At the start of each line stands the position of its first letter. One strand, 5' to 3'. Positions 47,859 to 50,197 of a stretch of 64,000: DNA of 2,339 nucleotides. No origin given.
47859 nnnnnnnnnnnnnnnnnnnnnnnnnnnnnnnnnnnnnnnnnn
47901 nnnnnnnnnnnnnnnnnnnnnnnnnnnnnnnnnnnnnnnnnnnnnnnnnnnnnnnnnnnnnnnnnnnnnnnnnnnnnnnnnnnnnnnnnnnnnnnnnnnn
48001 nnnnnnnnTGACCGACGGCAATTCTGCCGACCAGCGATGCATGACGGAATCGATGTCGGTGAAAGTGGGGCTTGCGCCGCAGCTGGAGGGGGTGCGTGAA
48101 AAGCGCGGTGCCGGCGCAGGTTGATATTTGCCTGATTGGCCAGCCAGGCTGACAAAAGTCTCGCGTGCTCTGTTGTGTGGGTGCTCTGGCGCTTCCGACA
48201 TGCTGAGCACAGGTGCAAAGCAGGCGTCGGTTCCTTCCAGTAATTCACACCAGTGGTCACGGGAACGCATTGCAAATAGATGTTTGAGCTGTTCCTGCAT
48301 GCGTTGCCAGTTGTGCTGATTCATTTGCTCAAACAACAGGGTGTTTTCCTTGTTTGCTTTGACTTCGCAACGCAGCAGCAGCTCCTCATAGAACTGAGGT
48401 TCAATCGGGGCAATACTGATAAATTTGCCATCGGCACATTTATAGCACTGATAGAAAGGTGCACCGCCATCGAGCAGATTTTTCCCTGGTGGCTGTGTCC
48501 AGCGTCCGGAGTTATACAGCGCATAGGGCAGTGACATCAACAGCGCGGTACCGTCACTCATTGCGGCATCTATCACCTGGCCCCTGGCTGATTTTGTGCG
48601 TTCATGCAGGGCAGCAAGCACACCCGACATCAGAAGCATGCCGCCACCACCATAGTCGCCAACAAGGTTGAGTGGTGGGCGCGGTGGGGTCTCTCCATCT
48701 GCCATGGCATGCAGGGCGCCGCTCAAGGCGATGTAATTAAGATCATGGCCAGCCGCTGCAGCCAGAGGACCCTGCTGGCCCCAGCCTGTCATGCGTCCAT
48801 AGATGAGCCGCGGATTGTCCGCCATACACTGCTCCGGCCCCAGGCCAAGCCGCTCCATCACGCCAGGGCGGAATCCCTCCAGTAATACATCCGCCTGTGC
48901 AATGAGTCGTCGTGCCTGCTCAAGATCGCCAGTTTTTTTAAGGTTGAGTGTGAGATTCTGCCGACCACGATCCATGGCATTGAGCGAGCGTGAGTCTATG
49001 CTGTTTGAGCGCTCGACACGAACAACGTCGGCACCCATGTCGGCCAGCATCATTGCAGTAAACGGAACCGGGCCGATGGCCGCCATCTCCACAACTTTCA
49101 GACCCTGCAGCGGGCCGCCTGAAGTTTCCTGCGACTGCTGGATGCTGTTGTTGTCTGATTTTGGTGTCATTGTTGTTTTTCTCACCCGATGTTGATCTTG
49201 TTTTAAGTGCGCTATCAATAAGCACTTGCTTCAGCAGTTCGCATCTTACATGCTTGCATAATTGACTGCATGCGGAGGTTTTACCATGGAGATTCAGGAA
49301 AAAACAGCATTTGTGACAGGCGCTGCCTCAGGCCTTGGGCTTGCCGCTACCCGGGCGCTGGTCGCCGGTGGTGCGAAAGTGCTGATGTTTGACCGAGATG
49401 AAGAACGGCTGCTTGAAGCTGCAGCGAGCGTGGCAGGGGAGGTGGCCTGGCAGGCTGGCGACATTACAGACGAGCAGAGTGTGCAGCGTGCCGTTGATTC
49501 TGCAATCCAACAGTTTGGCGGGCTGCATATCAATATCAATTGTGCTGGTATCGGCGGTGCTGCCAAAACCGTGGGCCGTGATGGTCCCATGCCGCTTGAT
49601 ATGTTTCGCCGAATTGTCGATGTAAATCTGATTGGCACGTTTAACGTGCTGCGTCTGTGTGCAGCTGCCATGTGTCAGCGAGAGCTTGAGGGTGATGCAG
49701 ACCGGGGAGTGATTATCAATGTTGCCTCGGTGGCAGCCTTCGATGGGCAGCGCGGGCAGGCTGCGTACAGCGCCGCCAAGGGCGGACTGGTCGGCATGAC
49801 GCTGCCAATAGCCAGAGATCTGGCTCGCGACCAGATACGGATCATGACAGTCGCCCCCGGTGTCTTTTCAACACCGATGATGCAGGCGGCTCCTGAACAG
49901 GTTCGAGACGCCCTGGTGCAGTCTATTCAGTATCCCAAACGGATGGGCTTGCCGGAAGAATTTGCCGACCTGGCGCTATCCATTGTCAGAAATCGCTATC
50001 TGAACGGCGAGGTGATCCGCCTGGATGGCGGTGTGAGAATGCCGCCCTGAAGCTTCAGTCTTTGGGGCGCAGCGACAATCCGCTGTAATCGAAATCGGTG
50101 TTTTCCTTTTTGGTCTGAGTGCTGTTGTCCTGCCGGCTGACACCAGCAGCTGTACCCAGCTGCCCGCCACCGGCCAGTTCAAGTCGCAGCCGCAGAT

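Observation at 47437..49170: Racemase-like family III CoA-transferase fused to a degenerate GGDEF domain that keeps its c-di-GMP I-site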

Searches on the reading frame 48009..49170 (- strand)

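Call 15: search_solved_structures(query=window:48009-49170:-, show_alignments=3, max_evalue=1e-20)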
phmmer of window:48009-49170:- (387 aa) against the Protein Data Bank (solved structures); distinct sequences matched with E-value up to 1e-20: 17.
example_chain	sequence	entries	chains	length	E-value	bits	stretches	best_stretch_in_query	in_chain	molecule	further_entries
8rmw_A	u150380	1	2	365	3.6e-116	391.6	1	18-381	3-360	Alpha-methylacyl-CoA racemase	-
9i2t_A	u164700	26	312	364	4.1e-116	391.5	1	18-381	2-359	Alpha-methylacyl-CoA racemase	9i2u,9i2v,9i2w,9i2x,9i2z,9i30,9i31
1x74_A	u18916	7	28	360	4.6e-116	391.3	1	18-381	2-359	2-methylacyl-CoA racemase | probable alpha-methylacyl-CoA racemase MCR | PROBABLE ALPHA-METHYLACYL-COA RACEMASE MCR (2-METHYLACYL-COA RACEMASE) (2-ARYLPROPIONYL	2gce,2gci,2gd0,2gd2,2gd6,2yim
8rp5_A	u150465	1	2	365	2.6e-115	388.8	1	18-381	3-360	Alpha-methylacyl-CoA racemase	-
8rp4_A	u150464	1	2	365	5.1e-115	387.9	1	18-381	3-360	Alpha-methylacyl-CoA racemase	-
8rp3_A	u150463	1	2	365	9.5e-115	387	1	18-381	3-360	Alpha-methylacyl-CoA racemase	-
2g04_A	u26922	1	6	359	4.1e-99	335.5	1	16-368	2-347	PROBABLE FATTY-ACID-CoA RACEMASE FAR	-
4hl6_A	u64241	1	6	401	3.3e-33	118.6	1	14-344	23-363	Uncharacterized protein YfdE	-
9br6_A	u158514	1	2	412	1.1e-28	103.7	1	12-363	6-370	Succinate--hydroxymethylglutarate CoA-transferase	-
9br7_A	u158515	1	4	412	1.7e-28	103.1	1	12-364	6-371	Succinate--hydroxymethylglutarate CoA-transferase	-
10uh_A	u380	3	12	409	1.8e-28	103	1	20-342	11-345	Formyl-coenzyme a transferase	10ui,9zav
5yit_A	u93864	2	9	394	1.9e-28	102.9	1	18-320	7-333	CoA transferase III | Uncharacterized protein Rv3272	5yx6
5yiy_A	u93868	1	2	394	1.9e-28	102.9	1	18-320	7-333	CoA transferase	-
4ed9_A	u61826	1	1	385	2.7e-27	99.1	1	18-261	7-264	CAIB/BAIF family protein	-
1pt5_A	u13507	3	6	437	3.4e-23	85.6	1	15-209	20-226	Hypothetical protein yfdW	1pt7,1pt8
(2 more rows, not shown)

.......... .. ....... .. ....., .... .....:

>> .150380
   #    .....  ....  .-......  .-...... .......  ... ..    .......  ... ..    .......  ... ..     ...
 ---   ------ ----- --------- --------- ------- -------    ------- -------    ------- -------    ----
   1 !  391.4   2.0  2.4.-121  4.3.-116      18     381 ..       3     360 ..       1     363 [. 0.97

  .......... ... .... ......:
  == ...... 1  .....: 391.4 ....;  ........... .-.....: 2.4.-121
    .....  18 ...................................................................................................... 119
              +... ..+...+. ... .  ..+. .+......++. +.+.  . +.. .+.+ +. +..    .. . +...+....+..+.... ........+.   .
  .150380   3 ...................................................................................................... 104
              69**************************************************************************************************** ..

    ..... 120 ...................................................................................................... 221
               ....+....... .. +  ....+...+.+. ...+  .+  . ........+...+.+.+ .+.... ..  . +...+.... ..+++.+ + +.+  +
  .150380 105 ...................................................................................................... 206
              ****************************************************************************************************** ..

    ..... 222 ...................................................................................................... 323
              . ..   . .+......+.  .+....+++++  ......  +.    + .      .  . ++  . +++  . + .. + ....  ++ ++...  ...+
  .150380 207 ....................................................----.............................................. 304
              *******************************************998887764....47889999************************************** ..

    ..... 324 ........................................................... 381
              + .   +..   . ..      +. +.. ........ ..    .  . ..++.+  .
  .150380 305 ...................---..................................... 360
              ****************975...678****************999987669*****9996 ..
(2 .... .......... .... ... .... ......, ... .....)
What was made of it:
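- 48028..49119 (-): MCR-type family III CoA-transferase domain (aa 18-381). 1X74 E 5e-116 over aa 18-381 (call 15).
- On Family III CoA-transferase / MCR (AMACR) subfamily: 1X74 E 5e-116 and the M. tuberculosis Far racemase 2G04 E 4e-99, far better than true CoA-transferases (YfdE 3e-33, Frc about 1e-28) (call 15).
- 1X74 matches at E 5e-116 and all four catalytic residues are present (call 15). MCR catalytic residues are fully conserved, which fits an enzyme rather than a sensor (call 15).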

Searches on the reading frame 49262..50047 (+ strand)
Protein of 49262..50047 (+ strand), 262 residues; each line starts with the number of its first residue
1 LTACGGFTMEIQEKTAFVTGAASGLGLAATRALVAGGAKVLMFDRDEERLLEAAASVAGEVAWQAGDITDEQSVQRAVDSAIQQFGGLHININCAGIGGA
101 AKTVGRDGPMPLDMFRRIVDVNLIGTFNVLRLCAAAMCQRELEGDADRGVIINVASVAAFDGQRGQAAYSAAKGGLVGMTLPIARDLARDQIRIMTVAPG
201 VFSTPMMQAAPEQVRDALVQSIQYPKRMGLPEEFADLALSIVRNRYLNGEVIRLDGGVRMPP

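Call 4: search_protein_families(library=ncbifam, proteins=[window:49262-50047:+], max_evalue=0.01)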
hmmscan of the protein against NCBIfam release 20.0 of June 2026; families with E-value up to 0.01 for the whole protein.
window:49262-50047:+ (262 aa): 223 families (the best 25 are shown)
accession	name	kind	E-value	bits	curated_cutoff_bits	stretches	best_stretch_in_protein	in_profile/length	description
NF004198.0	PRK05653.1-3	equivalog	1.3e-53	182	296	1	11-260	5-248/248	3-oxoacyl-ACP reductase FabG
NF006072.0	PRK08217.1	subfamily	1.1e-52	179.3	298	1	9-260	1-253/253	3-ketoacyl-(acyl-carrier-protein) reductase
NF005559.1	PRK07231.1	subfamily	4.7e-48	163.8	215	1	11-258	2-247/249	glucose 1-dehydrogenase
NF009466.0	PRK12826.1-2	subfamily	1.8e-46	158.7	222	1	12-260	2-246/248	3-oxoacyl-ACP reductase FabG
TIGR01830.1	3oxo_ACP_reduc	equivalog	1.6e-45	155.7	297.75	1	16-258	1-238/239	3-oxoacyl-[acyl-carrier-protein] reductase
NF009464.0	PRK12824.1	subfamily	1.3e-41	142.9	269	1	13-260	2-244/245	3-oxoacyl-ACP reductase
NF004791.0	PRK06138.1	equivalog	1.7e-41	142.2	312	1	9-258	1-249/252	SDR family oxidoreductase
NF052558.1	MBtsdlDhBudC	equivalog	3.1e-41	141.6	270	1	12-258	2-241/250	meso-2,3-butanediol dehydrogenase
NF005067.0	PRK06484.1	equivalog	6.7e-40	137.1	713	1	8-259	4-252/524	short chain dehydrogenase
TIGR01829.1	AcAcCoA_reduct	subfamily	1.3e-39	136.3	302.1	1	14-260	1-242/242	acetoacetyl-CoA reductase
NF005681.0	PRK07478.1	subfamily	1.6e-39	135.8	267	1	9-258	2-249/254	SDR family oxidoreductase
NF006070.0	PRK08213.1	subfamily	2e-39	135.7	279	1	10-259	9-257/259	gluconate 5-dehydrogenase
NF004197.0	PRK05653.1-1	equivalog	3.8e-39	134.8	332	1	9-260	3-248/249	3-oxoacyl-ACP reductase FabG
NF009093.0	PRK12429.1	subfamily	3.9e-38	131.2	258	1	10-210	2-195/259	3-hydroxybutyrate dehydrogenase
NF005309.0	PRK06841.1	subfamily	3e-37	128.5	286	1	9-258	11-252/255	GolD/DthD family dehydrogenase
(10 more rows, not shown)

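Call 5: search_protein_families(library=pfam, proteins=[window:49262-50047:+], max_evalue=0.01)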
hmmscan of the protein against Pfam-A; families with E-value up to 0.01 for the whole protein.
window:49262-50047:+ (262 aa): 7 families
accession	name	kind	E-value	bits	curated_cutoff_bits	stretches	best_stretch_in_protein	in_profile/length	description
PF00106.31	adh_short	-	8.6e-47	159.6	26.6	1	14-213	1-193/195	short chain dehydrogenase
PF13561.12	adh_short_C2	-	1.7e-41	142.8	27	1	20-258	1-235/236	Enoyl-(Acyl carrier protein) reductase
PF08659.16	KR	-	1.5e-09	38.4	22.6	1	16-173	3-153/180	KR domain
PF01370.27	Epimerase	-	0.0001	22.3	20.9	1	17-138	2-107/240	NAD dependent epimerase/dehydratase family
PF01073.25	3Beta_HSD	-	0.00038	20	22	1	18-136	2-106/280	3-beta hydroxysteroid dehydrogenase/isomerase family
PF00107.32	ADH_zinc_N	-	0.0019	18.6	31.8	1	24-100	1-71/129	Zinc-binding dehydrogenase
PF23441.1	SDR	-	0.0078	16.1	27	0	167-258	161-255/258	SDR-like rossmann domain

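Call 60: search_solved_structures(query=window:49286-50047:+, max_evalue=1e-30)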
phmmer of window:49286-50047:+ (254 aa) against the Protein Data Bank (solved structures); distinct sequences matched with E-value up to 1e-30: 22.
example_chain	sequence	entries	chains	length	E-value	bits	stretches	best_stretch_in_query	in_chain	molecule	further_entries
3tl3_A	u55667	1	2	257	1.9e-75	256.8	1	1-254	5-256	Short-chain type dehydrogenase/reductase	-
4o5o_A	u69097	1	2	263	1.6e-73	250.5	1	1-252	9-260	3-hydroxyacyl-CoA dehydrogenase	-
3tpc_A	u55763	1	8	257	1.7e-73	250.4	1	1-254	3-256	Short chain alcohol dehydrogenase-related dehydrogenase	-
4xgn_A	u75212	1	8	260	7.6e-73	248.3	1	1-254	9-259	3-hydroxyacyl-CoA dehydrogenase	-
4pn3_A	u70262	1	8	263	9.4e-73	248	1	1-252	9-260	3-hydroxyacyl-CoA dehydrogenase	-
6ujk_A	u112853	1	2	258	4.7e-72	245.7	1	2-254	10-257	Uncharacterized oxidoreductase Rv1144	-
1u7t_A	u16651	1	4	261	4.8e-71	242.4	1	7-254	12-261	3-hydroxyacyl-CoA dehydrogenase type II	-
1e6w_A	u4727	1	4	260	1.6e-70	240.6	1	6-254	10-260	SHORT CHAIN 3-HYDROXYACYL-COA DEHYDROGENASE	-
1e3s_A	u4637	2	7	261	1.7e-70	240.6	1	6-254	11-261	SHORT CHAIN 3-HYDROXYACYL-COA DEHYDROGENASE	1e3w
1e3w_A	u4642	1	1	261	3.3e-70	239.6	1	6-254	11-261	SHORT CHAIN 3-HYDROXYACYL-COA DEHYDROGENASE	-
1so8_A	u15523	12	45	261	5.4e-70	239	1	7-254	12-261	3-hydroxyacyl-CoA dehydrogenase type II | 3-hydroxyacyl-CoA dehydrogenase type-2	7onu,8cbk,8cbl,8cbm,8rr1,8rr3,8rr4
8cbo_A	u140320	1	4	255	5.4e-70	238.9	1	7-254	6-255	3-hydroxyacyl-CoA dehydrogenase type-2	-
2o23_A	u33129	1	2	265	5.6e-70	238.9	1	7-254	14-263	HADH2 protein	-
1uay_A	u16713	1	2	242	2.8e-67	230.1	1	5-254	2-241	Type II 3-hydroxyacyl-CoA dehydrogenase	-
7n09_A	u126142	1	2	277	8.6e-65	221.9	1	7-253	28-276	3-hydroxyacyl-CoA dehydrogenase type-2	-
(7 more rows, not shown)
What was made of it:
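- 49286..50050 (+): Divergent type-II 3-hydroxyacyl-CoA dehydrogenase-like SDR (HSD10-like). calls 5, 60
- Checked: The divergent SDR is a close homolog of type-II 3-hydroxyacyl-CoA dehydrogenase (E 5e-71; call 60).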
